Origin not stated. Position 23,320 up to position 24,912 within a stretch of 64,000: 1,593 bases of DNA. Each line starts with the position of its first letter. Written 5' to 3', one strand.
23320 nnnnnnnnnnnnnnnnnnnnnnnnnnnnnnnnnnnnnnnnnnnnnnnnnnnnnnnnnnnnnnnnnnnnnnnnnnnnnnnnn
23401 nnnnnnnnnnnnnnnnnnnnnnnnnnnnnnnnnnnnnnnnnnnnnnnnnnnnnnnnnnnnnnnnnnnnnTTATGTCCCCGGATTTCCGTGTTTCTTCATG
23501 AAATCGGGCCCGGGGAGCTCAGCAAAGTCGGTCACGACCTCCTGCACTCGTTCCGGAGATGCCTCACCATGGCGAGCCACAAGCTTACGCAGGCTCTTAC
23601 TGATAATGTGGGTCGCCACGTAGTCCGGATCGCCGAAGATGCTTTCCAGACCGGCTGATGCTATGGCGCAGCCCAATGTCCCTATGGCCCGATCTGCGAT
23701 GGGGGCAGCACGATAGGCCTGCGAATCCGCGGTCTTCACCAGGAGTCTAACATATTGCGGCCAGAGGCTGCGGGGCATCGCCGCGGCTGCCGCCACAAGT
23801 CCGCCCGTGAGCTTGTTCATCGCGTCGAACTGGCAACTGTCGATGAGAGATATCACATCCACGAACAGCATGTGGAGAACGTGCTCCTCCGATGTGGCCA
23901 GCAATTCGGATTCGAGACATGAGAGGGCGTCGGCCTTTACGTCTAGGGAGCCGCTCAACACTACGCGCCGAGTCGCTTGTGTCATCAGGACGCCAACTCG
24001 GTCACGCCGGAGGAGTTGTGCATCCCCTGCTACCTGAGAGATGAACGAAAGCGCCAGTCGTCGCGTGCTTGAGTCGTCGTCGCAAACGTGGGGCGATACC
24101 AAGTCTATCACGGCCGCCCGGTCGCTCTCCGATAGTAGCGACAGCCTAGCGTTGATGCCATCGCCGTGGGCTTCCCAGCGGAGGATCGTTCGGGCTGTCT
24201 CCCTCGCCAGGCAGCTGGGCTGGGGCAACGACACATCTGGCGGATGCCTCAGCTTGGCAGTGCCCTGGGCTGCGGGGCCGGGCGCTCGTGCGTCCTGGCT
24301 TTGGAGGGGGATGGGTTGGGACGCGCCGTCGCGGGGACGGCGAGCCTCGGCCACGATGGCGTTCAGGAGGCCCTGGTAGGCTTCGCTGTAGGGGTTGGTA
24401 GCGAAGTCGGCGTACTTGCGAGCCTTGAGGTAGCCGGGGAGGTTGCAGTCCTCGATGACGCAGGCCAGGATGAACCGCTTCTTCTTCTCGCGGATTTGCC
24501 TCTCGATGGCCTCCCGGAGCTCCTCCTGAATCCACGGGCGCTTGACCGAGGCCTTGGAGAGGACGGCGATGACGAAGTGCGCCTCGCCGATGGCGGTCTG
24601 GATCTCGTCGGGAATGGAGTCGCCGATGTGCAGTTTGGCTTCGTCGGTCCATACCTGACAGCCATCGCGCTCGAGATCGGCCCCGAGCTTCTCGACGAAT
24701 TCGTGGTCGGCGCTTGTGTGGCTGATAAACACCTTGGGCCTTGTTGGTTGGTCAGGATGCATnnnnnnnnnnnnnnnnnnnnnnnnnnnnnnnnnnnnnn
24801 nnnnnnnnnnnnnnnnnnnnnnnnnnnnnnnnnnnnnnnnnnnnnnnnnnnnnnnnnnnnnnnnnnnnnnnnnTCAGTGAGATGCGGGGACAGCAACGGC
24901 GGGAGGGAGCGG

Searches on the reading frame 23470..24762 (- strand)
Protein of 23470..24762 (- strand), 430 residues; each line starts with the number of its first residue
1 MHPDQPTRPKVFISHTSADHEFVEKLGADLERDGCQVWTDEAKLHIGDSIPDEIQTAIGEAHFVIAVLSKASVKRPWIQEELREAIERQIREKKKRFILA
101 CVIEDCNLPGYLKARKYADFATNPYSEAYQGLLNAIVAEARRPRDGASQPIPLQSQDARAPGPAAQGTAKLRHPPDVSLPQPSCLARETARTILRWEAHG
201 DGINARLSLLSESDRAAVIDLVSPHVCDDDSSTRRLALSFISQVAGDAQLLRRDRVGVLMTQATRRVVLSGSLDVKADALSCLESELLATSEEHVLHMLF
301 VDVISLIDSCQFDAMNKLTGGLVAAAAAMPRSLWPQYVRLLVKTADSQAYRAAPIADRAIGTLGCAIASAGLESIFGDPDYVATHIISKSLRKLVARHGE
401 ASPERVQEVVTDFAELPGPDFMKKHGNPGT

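Call 3: search_protein_families(library=pfam, proteins=[window:23470-24762:-], max_evalue=0.01)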
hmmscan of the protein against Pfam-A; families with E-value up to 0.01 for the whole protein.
window:23470-24762:- (430 aa): 3 families
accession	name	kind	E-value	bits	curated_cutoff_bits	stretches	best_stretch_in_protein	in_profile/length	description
PF13676.11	TIR_2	-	1.8e-29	103.2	28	1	11-132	1-121/122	TIR domain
PF01582.25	TIR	-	4.1e-10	40.2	21.3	1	11-95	4-89/179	TIR domain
PF08937.16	ThsB_TIR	-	0.00064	20.5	21.2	1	12-98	1-91/100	Thoeris protein ThsB, TIR-like domain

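Call 4: search_protein_families(library=padloc, proteins=[window:23470-24762:-], max_evalue=0.01)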
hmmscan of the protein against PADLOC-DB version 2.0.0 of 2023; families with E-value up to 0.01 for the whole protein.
window:23470-24762:- (430 aa): 17 families
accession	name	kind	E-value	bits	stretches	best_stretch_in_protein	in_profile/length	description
PDLC05062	PDC-S66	-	3.4e-20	70.6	1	10-94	150-235/282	-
PDLC02403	Aga_TIR-PNTD1-PNTD2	-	1.4e-17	61.9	1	8-135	2-130/443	Class I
PDLC02421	Aga_TIR-PNTD1-PNTD2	-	1.6e-15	55.2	1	7-135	2-131/430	Class I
PDLC03957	bSEFIR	-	1e-13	49.9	1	8-153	38-198/412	-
PDLC02012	SAVED5--SAVED_TIR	-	4.8e-13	47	1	9-100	14-103/404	-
PDLC00417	ThsB1|ThsB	-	1.5e-11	42.4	1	6-98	164-256/303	TIR-like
PDLC02962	RT-TIR_XII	-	1.8e-11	41.6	1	10-100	347-438/478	single gene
PDLC02416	Aga_REase-TIR-PNTD1-PNTD2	-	2.5e-10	37.6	1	7-136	154-278/572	Class I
PDLC02961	RT-TIR_XII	-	1.7e-09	35.1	1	10-102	349-436/475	single gene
PDLC02400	Aga_TIR-PNTD1-PNTD2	-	3.2e-08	30.3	1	6-136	184-315/639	Class I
PDLC00436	ThsB1|ThsB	-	9.9e-05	19.9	1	9-82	36-113/183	TIR-like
PDLC02371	PycTIR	-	0.00056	17.4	1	5-69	148-212/288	-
PDLC03015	TIR-NLR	-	0.0015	15.3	1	10-103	3-94/824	-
PDLC00419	ThsB1|ThsB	-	0.0019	16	1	7-82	26-105/165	TIR-like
PDLC00418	ThsB1|ThsB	-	0.0036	15.2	1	10-123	6-121/155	TIR-like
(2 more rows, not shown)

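Call 6: search_protein_families(library=ncbifam, proteins=[window:23470-24762:-], max_evalue=0.01)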
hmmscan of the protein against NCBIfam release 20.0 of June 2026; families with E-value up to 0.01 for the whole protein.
window:23470-24762:- (430 aa): 2 families
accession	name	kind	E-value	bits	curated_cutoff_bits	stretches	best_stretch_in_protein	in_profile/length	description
NF042941.1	Retron_TIR_antiphage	equivalog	8.1e-19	67.7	600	1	10-108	341-440/464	TIR domain-containing anti-phage reverse transcriptase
NF058526.1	Thoeris_type3_ThcB4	equivalog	0.0064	15.4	220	1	9-90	128-210/375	Thoeris type III anti-phage system protein ThcB4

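Call 7: find_homologous_proteins(query=window:23470-24762:-, max_evalue=0.001)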
Query window:23470-24762:- (430 aa): 10 proteins with E <= 0.001 among 8000 candidates.
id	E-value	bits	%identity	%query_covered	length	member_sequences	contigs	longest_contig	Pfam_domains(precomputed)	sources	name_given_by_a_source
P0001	6.9e-284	959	100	100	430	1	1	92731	PF01582.26,PF13676.12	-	-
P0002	3.3e-37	147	56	30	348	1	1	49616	PF01582.26,PF02985.29,PF03130.23,PF13676.12,PF13646.13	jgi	jgi:hypothetical protein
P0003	4.0e-20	90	40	30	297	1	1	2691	PF01582.26,PF13676.12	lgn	-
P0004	2.9e-16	78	36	29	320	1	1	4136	PF01582.26,PF13676.12,PF08937.17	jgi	jgi:hypothetical protein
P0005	1.3e-15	75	39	31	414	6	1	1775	PF01582.26,PF13676.12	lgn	-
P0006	1.8e-15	75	36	31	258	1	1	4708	PF01582.26,PF13676.12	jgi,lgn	-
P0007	2.0e-15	75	34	34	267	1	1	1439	PF13676.12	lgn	-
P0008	5.5e-13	67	34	40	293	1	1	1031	PF01582.26,PF13676.12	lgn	-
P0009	7.1e-5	40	38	22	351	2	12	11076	PF01582.26,PF13676.12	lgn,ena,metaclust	metaclust:\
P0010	9.2e-4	36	32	23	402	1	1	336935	PF01582.26,PF03781.23,PF13676.12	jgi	jgi:formylglycine-generating enzyme required for sulfatase activity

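Call 23: search_protein_families(library=pfam, alignment_id=A1, max_evalue=0.001)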
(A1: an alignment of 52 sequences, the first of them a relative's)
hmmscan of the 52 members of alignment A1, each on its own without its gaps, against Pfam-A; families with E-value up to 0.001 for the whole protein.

A. member 1, P0001 (430 aa): 3 families
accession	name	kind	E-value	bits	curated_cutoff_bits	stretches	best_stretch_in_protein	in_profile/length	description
PF13676.11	TIR_2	-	1.8e-29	103.2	28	1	11-132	1-121/122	TIR domain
PF01582.25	TIR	-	4.1e-10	40.2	21.3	1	11-95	4-89/179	TIR domain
PF08937.16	ThsB_TIR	-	0.00064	20.5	21.2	0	12-98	1-91/100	Thoeris protein ThsB, TIR-like domain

B. families by the number of members that match (of 52 scanned): 26 families (the first 25 are shown)
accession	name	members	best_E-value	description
PF01844.29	HNH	20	1.1e-07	HNH endonuclease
PF13676.11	TIR_2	6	1.8e-29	TIR domain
PF14279.12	HNH_5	6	6.4e-05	HNH endonuclease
PF07992.20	Pyr_redox_2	5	5.8e-10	Pyridine nucleotide-disulphide oxidoreductase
PF00070.33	Pyr_redox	5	9e-06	Pyridine nucleotide-disulphide oxidoreductase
PF01266.30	DAO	4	2.2e-10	FAD dependent oxidoreductase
PF01582.25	TIR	4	4.1e-10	TIR domain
PF13450.12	NAD_binding_8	4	6.3e-07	NAD(P)-binding Rossmann-like domain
PF01262.27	AlaDh_PNT_C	3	7e-08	Alanine dehydrogenase/PNT, C-terminal domain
PF00890.30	FAD_binding_2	3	2.1e-05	FAD binding domain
PF08357.16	SEFIR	2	7.9e-17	SEFIR domain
PF12831.13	FAD_oxidored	2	1.3e-05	FAD dependent oxidoreductase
PF08937.16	ThsB_TIR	2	7.5e-05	Thoeris protein ThsB, TIR-like domain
PF03486.20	HI0933_like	2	0.00015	HI0933-like protein Rossmann domain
PF01134.28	GIDA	2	0.00018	Glucose inhibited division protein A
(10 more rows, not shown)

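Call 41: search_protein_families(library=padloc, alignment_id=A1, max_evalue=0.001)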
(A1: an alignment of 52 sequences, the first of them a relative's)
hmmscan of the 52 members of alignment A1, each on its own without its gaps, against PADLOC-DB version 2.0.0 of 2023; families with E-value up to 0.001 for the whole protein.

A. member 1, P0001 (430 aa): 12 families
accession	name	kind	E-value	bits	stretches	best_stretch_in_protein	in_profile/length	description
PDLC05062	PDC-S66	-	3.4e-20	70.6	1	10-94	150-235/282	-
PDLC02403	Aga_TIR-PNTD1-PNTD2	-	1.4e-17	61.9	1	8-135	2-130/443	Class I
PDLC02421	Aga_TIR-PNTD1-PNTD2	-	1.6e-15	55.2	1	7-135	2-131/430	Class I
PDLC03957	bSEFIR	-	1e-13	49.9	1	8-153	38-198/412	-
PDLC02012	SAVED5--SAVED_TIR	-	4.8e-13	47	1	9-100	14-103/404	-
PDLC00417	ThsB1|ThsB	-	1.5e-11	42.4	1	6-98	164-256/303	TIR-like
PDLC02962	RT-TIR_XII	-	1.8e-11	41.6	1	10-100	347-438/478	single gene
PDLC02416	Aga_REase-TIR-PNTD1-PNTD2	-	2.5e-10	37.6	1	7-136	154-278/572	Class I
PDLC02961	RT-TIR_XII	-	1.7e-09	35.1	1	10-102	349-436/475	single gene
PDLC02400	Aga_TIR-PNTD1-PNTD2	-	3.2e-08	30.3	1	6-136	184-315/639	Class I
PDLC00436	ThsB1|ThsB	-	9.9e-05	19.9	1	9-82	36-113/183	TIR-like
PDLC02371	PycTIR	-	0.00056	17.4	1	5-69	148-212/288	-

B. families by the number of members that match (of 52 scanned): 50 families (the first 25 are shown)
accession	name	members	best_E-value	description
PDLC03858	LmuA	5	1.3e-96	-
PDLC03957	bSEFIR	5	5.8e-64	-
PDLC05062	PDC-S66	4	3.4e-20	-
PDLC02421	Aga_TIR-PNTD1-PNTD2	3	2.5e-21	Class I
PDLC00420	ThsB1|ThsB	2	5.5e-33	TIR-like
PDLC02918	DUF626_VIII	2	1.2e-29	-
PDLC02403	Aga_TIR-PNTD1-PNTD2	2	1.6e-21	Class I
PDLC02012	SAVED5--SAVED_TIR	2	1e-13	-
PDLC02416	Aga_REase-TIR-PNTD1-PNTD2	2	2.5e-10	Class I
PDLC02400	Aga_TIR-PNTD1-PNTD2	2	3.2e-08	Class I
PDLC03656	mREase_IV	2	3.9e-07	Type IV methyl-directed restriction enzyme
PDLC04042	PD-T4-6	1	9e-29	-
PDLC04138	mad6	1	8.2e-28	mads_6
PDLC04060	PD-T4-6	1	1.2e-27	-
PDLC04047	PD-T4-6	1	1.4e-24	-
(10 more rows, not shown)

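Call 42: search_protein_families(library=ncbifam, alignment_id=A1, max_evalue=0.001)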
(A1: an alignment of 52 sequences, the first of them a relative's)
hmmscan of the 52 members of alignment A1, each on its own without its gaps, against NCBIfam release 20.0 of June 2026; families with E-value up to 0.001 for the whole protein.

A. member 1, P0001 (430 aa): 1 family
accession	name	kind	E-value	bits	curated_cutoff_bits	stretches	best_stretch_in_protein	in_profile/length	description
NF042941.1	Retron_TIR_antiphage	equivalog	8.1e-19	67.7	600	1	10-108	341-440/464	TIR domain-containing anti-phage reverse transcriptase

B. families by the number of members that match (of 52 scanned): 45 families (the first 25 are shown)
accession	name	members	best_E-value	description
NF040563.1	guided_IscB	19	3e-09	RNA-guided endonuclease IscB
NF042941.1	Retron_TIR_antiphage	4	8.1e-19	TIR domain-containing anti-phage reverse transcriptase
NF009410.0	PRK12771.1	4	4.6e-06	NAD(P)-binding protein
NF002480.1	PRK01747.1-1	4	6.6e-06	bifunctional tRNA (5-methylaminomethyl-2-thiouridine)(34)-methyltransferase MnmC2/FAD-dependent 5-carboxymethylaminomethyl-2-thiouridine(34)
NF045599.1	bili_reduct_long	3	1.6e-05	bilirubin reductase, long form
TIGR00275.1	TIGR00275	3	1.7e-05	aminoacetone oxidase family FAD-binding enzyme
TIGR03197.1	MnmC_Cterm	3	2.6e-05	FAD-dependent 5-carboxymethylaminomethyl-2-thiouridine(34) oxidoreductase MnmC1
NF005313.0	PRK06847.1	3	4.9e-05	hypothetical protein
NF058526.1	Thoeris_type3_ThcB4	2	3.6e-09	Thoeris type III anti-phage system protein ThcB4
TIGR03467.1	HpnE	2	1.3e-06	hydroxysqualene dehydroxylase HpnE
TIGR01318.1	gltD_gamma_fam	2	2e-06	glutamate synthase, small subunit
NF004833.1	PRK06185.1-1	2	6.2e-06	FAD-dependent oxidoreductase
TIGR03997.1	mycofact_OYE_2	2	9e-06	mycofactocin system FadH/OYE family oxidoreductase 2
NF005560.0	PRK07233.1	2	3.6e-05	hypothetical protein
NF005243.0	PRK06753.1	2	6.3e-05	hypothetical protein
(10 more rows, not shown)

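Call 44: predict_structure(alignment_id=A1)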
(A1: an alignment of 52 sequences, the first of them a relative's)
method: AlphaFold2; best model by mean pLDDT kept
length: 430 residues; sequences in the alignment: 52
mean_pLDDT: 83.1   pTM: 0.63
mean pLDDT of the five models: 83.1, 82.5, 82.2, 82.1, 81.3
residues with pLDDT >= 90: 244; 70-90: 92; 50-70: 49; < 50: 45
segments of 3 or more residues with pLDDT < 50: 1-3, 106-125, 146-167
pLDDT, mean of each block of 10 residues (from residue 1): 63 84 88 90 63 84 82 72 69 60 50 40 53 73 52 38 49 73 97 81 91 96 96 96 96 96 98 97 98 98 95 97 98 98 97 98 98 96 96 98 98 96 88
secondary structure, 60 per line:
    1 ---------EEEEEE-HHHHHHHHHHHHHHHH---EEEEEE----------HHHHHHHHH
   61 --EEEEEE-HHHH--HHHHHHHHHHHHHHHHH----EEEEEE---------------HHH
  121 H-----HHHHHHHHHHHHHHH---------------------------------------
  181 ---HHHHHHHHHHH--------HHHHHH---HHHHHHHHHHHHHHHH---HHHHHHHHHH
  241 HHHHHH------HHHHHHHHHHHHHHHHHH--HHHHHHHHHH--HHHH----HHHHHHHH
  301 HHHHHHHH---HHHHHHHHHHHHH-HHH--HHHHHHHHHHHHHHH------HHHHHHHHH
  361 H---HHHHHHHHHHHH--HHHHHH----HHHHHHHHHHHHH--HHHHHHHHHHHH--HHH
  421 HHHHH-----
elements in order: E10-15 H17-32 E36-41 H52-60 E63-68 H70-73 H76-92 E97-102 H118-121 H127-141 H184-194 H203-208 H212-227 H231-246 H253-270 H273-282 H285-288 H293-308 H312-324 H331-345 H352-361 H365-376 H379-384 H389-401 H404-415 H418-425

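Call 47: fold_search(model_id=the predicted structure, library=pdb)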
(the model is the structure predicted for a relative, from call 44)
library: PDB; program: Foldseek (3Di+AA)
matches with E <= 10: 1189; with E <= 0.001: 0
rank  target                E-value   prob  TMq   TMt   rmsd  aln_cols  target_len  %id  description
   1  5mfc_C                1.5e-03  1.00  0.33  0.45   9.5       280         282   11  Designed armadillo repeat protein YIIIM5AII in complex with (KR)4-GFP (released 2017-07-19)
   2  8y9r_A                4.0e-03  1.00  0.28  0.39  10.5       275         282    9  Crystal structure of Spiral2 microtubule-binding domain from Physcomitrella patens (released 2024-12-18)
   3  8y9r_B                5.8e-03  1.00  0.28  0.39  10.4       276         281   10  Crystal structure of Spiral2 microtubule-binding domain from Physcomitrella patens (released 2024-12-18)
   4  5mfl_A                6.1e-03  1.00  0.33  0.40   7.9       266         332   12  Designed armadillo repeat protein (KR)5_GS10_YIIIM6AII (released 2017-09-13)
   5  5aei_B                7.2e-03  1.00  0.33  0.45   9.7       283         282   13  Designed Armadillo repeat protein YIIIM5AII in complex with peptide (KR)5 (released 2016-03-30)
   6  4hxt                  7.5e-03  1.00  0.28  0.43   8.5       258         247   14  Crystal Structure of Engineered Protein. Northeast Structural Genomics Consortium Target OR329 (released 2012-11-21)
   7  7jlx_A                8.1e-03  1.00  0.19  0.43  12.4       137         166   28  Structure of the activated Roq1 resistosome directly recognizing the pathogen effector XopQ (TIR domains) (released 2020-12-02)
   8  4rv1_A                8.5e-03  1.00  0.30  0.31   8.9       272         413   13  Crystal Structure of Engineered Protein. Northeast Structural Genomics Consortium (NESG) Target OR497. (released 2014-12-10)
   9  4rv1_D                9.2e-03  1.00  0.31  0.32   8.4       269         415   13  Crystal Structure of Engineered Protein. Northeast Structural Genomics Consortium (NESG) Target OR497. (released 2014-12-10)
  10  6s9m_E                1.1e-02  1.00  0.32  0.42   9.4       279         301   12  Designed Armadillo Repeat protein Lock2 fused to target peptide KRKRKAKITW (released 2020-02-19)
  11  5mff_C                1.2e-02  1.00  0.33  0.46   9.3       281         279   12  Designed armadillo repeat protein YIIIM5AII in complex with peptide (RR)5 (released 2017-09-13)
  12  5mfn_B                1.2e-02  1.00  0.32  0.45   9.6       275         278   12  Designed armadillo repeat protein YIIIM5AII (released 2017-09-13)
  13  6s9m_B                1.2e-02  1.00  0.29  0.38  10.2       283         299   13  Designed Armadillo Repeat protein Lock2 fused to target peptide KRKRKAKITW (released 2020-02-19)
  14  4rv1_C                1.4e-02  1.00  0.32  0.33   7.5       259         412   14  Crystal Structure of Engineered Protein. Northeast Structural Genomics Consortium (NESG) Target OR497. (released 2014-12-10)
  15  4d49_A                1.5e-02  1.00  0.31  0.49   8.7       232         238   13  Crystal structure of computationally designed armadillo repeat proteins for modular peptide recognition. (released 2016-01-13)
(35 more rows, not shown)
